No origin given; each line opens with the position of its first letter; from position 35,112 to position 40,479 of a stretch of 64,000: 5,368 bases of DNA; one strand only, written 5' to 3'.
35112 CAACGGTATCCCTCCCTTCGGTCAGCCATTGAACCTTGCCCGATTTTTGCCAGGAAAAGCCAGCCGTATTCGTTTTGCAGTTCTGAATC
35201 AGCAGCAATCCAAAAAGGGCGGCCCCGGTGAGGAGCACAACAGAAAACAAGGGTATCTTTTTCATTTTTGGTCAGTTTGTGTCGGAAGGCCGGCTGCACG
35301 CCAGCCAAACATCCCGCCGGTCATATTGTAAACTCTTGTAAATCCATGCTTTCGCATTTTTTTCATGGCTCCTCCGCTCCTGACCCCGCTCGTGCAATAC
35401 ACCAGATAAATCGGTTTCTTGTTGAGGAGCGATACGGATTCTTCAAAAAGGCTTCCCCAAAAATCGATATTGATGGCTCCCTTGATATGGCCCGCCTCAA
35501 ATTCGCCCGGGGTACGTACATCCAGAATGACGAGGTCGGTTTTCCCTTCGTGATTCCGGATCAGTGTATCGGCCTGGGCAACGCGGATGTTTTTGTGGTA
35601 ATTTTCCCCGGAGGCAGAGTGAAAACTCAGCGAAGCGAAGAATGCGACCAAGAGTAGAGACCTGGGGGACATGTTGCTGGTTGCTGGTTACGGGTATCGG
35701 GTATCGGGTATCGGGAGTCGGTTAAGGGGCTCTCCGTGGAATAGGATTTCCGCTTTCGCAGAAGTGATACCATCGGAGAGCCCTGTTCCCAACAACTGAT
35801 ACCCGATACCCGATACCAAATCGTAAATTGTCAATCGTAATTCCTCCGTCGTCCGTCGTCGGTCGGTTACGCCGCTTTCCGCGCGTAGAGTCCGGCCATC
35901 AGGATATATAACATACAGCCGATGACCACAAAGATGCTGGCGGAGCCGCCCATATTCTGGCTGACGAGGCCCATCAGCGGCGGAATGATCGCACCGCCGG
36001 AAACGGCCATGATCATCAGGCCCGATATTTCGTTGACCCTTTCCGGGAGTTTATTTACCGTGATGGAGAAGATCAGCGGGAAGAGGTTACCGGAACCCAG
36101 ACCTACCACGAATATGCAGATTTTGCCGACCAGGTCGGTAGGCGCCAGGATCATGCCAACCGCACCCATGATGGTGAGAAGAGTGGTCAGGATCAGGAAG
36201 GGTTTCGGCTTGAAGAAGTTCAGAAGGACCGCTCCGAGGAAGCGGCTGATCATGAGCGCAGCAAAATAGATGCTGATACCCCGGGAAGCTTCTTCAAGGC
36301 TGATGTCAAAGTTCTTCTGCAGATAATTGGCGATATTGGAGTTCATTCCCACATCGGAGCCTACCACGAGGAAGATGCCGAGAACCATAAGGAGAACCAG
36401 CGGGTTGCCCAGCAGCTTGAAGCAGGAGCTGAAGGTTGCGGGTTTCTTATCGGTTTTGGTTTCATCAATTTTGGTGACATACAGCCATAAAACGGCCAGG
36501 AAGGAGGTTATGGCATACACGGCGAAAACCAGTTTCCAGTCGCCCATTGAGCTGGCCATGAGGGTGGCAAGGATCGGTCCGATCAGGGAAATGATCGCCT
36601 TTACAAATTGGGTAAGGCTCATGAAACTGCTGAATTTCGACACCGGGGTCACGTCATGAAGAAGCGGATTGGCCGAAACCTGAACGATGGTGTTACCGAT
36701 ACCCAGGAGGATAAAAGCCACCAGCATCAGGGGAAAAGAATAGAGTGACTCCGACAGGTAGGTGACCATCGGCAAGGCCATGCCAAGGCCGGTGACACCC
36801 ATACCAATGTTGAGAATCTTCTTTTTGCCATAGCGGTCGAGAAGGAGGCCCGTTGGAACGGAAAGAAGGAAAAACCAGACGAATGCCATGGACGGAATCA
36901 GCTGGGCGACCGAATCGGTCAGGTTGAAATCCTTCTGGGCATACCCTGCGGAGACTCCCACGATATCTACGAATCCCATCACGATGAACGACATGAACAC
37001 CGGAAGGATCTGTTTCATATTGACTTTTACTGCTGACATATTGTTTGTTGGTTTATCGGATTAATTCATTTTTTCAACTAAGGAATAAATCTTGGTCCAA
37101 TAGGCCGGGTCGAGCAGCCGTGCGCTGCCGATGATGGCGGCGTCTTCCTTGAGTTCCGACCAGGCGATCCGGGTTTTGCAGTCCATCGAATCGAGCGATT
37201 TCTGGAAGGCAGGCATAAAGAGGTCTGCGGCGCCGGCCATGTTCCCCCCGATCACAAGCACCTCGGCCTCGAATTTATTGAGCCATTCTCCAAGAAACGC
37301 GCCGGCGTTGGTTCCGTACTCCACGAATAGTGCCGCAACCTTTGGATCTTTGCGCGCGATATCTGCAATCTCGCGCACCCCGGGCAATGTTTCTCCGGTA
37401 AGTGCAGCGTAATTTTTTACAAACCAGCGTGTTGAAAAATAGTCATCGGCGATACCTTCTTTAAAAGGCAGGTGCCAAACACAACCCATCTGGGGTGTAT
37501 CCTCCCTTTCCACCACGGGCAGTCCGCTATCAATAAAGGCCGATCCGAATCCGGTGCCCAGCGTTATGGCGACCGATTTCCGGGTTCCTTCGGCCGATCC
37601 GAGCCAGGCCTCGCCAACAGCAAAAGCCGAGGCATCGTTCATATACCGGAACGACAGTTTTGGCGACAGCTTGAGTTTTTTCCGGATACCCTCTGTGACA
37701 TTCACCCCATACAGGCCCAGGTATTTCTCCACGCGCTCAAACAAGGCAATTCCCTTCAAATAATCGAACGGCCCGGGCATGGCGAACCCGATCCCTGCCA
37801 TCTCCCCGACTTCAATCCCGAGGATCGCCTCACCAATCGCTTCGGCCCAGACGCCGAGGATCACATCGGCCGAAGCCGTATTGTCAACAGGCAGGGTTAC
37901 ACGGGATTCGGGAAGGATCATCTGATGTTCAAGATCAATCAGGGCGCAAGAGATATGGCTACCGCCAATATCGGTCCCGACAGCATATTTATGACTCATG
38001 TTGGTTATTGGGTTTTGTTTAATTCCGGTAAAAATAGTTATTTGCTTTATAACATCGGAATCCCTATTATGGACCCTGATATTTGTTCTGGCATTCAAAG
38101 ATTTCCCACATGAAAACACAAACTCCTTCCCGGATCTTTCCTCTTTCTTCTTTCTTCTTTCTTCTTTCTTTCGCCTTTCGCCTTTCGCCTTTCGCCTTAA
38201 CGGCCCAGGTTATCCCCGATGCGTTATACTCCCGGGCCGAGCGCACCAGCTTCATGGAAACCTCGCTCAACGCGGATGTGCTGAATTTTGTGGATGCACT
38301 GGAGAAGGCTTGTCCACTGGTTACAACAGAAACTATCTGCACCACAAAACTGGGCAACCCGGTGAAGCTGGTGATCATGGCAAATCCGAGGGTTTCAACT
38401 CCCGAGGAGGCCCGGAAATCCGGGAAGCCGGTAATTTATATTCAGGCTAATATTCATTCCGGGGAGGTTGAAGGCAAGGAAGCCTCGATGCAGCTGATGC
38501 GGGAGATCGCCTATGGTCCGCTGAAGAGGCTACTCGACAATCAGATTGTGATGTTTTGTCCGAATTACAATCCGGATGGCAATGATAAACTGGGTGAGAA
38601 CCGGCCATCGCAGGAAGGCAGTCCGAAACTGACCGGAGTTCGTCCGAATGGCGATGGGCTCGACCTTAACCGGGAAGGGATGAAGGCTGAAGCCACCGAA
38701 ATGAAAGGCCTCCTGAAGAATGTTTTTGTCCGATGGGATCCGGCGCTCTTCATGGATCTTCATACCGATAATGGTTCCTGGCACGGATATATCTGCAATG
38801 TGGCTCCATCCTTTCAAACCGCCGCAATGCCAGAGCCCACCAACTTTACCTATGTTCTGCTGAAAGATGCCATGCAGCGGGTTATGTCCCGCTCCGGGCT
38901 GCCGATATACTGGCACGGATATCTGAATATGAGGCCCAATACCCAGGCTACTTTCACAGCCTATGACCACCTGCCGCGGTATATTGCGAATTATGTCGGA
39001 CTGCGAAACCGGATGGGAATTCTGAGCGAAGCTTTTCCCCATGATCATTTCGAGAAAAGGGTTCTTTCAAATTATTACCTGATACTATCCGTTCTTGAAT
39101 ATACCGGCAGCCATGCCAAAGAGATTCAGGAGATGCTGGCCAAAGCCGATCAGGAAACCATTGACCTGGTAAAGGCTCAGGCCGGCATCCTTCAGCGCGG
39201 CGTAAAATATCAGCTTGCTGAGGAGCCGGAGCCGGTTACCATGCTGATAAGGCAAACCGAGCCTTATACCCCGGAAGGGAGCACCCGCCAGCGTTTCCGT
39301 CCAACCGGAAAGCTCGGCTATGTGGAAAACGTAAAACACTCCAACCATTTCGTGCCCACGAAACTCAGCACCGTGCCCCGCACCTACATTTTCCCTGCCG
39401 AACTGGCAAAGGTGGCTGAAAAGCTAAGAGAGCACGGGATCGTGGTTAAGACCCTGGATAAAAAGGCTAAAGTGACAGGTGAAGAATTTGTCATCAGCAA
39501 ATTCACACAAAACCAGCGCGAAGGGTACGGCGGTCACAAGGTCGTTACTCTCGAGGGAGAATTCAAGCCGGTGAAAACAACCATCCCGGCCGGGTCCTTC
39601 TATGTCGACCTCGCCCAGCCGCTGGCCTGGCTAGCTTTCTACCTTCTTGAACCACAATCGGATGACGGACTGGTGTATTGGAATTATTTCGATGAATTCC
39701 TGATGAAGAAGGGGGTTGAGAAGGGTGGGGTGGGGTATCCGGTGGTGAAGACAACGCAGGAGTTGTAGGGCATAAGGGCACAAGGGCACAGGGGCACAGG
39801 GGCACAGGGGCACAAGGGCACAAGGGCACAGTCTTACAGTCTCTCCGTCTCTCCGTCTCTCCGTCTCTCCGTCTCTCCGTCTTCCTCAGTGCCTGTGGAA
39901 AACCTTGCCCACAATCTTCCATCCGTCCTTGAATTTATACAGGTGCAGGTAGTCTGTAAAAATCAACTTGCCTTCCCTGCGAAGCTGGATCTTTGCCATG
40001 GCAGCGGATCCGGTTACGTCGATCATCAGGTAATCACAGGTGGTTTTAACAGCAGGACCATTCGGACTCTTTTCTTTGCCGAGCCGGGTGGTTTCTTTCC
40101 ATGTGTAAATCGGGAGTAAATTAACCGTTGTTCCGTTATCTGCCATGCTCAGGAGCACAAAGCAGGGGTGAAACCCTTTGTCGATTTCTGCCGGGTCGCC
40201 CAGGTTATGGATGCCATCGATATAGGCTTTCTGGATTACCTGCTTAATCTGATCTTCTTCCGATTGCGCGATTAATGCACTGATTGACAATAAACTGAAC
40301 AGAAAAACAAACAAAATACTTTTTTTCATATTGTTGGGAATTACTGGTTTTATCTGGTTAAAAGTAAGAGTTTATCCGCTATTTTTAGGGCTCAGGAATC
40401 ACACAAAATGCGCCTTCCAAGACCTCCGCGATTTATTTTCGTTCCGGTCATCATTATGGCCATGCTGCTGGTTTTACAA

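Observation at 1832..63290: Nearly every intergenic spacer is built from short tandem repeats with a shared modular, often palindromic, architecture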

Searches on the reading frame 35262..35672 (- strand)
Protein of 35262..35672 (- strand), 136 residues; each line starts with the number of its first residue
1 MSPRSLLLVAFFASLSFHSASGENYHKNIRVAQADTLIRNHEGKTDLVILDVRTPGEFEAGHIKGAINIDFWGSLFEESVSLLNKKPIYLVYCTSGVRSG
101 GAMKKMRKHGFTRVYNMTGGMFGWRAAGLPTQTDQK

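Call 25: find_encoding_contigs(protein=window:35262-35672:-, flank=10000, max_places=10)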
Protein window:35262-35672:- (136 aa): 2 contigs read that carry it; 2 places shown.
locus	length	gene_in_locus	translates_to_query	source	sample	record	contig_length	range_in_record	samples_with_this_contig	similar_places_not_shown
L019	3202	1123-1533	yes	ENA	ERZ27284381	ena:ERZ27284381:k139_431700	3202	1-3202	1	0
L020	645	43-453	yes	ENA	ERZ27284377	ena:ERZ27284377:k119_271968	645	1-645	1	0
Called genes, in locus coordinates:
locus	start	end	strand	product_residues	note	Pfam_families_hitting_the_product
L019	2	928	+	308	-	?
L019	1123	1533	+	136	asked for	PF00581:Rhodanese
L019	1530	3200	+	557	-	?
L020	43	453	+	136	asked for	PF00581:Rhodanese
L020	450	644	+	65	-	?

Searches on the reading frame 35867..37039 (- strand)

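Call 47: search_protein_families(library=pfam, proteins=[window:35867-37039:-])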
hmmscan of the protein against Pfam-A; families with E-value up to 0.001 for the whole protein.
window:35867-37039:- (390 aa): 2 families
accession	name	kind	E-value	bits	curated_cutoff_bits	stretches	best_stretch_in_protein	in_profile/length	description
PF07690.21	MFS_1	-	2.3e-50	171.9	33.4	2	15-352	3-345/347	Major Facilitator Superfamily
PF03137.26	OATP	-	3.6e-07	29.3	25.8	0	101-168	132-199/545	Organic Anion Transporter Polypeptide (OATP) family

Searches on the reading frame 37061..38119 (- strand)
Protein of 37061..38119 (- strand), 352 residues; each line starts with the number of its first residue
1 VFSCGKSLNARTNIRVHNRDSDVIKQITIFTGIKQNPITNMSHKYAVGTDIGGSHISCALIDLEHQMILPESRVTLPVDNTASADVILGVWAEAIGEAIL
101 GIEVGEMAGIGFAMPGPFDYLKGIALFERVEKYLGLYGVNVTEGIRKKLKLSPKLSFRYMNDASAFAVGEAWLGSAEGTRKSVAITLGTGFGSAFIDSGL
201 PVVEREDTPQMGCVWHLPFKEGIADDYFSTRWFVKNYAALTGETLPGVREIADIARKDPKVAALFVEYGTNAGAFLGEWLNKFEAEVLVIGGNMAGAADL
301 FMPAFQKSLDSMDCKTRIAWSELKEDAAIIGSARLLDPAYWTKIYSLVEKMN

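Call 47: search_protein_families(library=pfam, proteins=[window:37061-38119:-])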
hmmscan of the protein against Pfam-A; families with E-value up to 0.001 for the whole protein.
window:37061-38119:- (352 aa): 1 family
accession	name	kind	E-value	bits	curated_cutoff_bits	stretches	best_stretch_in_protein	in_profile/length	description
PF00480.26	ROK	-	1.8e-19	70.9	22.9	1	47-336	2-291/294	ROK family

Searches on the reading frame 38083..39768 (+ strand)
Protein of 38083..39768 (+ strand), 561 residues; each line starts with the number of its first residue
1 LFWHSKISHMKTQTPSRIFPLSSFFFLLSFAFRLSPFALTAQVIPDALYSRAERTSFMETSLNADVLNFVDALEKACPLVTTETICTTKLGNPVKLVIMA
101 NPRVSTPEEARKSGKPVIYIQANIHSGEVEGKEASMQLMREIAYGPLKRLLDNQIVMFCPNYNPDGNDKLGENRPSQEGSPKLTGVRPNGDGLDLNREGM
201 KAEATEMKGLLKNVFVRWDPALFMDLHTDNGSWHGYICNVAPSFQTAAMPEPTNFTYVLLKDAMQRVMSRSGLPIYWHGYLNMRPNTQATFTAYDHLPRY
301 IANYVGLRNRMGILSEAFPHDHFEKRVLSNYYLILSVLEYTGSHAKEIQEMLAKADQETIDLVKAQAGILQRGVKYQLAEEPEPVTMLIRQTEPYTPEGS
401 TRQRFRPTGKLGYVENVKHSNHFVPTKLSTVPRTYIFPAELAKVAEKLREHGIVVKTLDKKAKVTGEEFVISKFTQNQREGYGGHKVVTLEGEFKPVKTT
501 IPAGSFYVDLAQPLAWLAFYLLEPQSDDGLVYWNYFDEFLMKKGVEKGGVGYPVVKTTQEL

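Call 29: search_protein_families(library=pfam, proteins=[window:38083-39768:+], max_evalue=0.001)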
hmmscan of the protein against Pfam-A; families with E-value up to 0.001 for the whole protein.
window:38083-39768:+ (561 aa): 1 family
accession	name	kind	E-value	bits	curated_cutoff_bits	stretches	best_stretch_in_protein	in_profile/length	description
PF00246.29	Peptidase_M14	-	2.3e-14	54.1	21.6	1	67-198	2-132/286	Zinc carboxypeptidase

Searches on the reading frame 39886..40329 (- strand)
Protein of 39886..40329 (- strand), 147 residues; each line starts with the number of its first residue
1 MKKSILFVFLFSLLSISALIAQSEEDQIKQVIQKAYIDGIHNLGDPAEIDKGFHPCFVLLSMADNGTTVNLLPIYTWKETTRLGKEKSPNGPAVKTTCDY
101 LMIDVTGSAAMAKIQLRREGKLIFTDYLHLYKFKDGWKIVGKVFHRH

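Call 24: find_encoding_contigs(protein=window:39886-40329:-, flank=10000, max_places=10)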
Protein window:39886-40329:- (147 aa): no gene with exactly this product is on record in the collection.

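Call 46: search_protein_families(library=pfam, proteins=[window:39886-40329:-])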
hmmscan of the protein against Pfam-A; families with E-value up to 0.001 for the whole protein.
window:39886-40329:- (147 aa): 1 family
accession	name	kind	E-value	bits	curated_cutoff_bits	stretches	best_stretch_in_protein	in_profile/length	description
PF12893.14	Lumazine_bd_2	-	1e-16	62.2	22.1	1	24-145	2-116/116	Putative lumazine-binding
